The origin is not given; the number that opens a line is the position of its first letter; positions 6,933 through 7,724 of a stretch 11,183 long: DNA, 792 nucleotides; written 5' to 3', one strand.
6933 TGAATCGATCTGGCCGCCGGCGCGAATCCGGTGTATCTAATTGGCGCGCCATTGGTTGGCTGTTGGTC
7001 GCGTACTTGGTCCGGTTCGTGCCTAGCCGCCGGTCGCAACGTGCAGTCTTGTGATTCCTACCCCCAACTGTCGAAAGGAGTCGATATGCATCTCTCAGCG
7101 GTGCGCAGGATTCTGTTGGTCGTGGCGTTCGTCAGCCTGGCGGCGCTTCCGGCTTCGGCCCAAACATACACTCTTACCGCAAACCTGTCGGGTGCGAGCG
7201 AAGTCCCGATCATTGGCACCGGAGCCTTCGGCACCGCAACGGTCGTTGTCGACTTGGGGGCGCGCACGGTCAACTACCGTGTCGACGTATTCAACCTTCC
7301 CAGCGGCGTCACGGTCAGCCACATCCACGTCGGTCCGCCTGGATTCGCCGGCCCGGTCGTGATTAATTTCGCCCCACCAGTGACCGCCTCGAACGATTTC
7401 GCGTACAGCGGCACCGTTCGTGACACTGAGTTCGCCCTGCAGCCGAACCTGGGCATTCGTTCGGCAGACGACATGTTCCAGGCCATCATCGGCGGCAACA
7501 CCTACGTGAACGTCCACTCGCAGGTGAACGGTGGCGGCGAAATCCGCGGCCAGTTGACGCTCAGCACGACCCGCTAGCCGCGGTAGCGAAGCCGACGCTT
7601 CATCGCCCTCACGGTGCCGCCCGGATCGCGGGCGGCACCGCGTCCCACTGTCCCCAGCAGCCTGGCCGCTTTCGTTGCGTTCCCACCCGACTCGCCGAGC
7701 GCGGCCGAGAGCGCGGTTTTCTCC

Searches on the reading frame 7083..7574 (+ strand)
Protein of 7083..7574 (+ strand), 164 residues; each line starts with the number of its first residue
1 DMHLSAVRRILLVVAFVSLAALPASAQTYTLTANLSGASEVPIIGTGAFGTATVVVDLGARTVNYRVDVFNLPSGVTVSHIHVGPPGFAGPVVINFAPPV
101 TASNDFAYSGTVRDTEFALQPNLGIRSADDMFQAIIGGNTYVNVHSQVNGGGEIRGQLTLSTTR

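Call 7: search_protein_families(library=pfam, proteins=[window:7083-7574:+])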
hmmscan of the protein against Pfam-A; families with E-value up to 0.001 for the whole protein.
window:7083-7574:+ (164 aa): 1 family
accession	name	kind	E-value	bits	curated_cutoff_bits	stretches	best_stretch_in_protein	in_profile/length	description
PF07452.17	CHRD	-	2.3e-23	83.8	24.1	1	31-158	1-117/117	CHRD domain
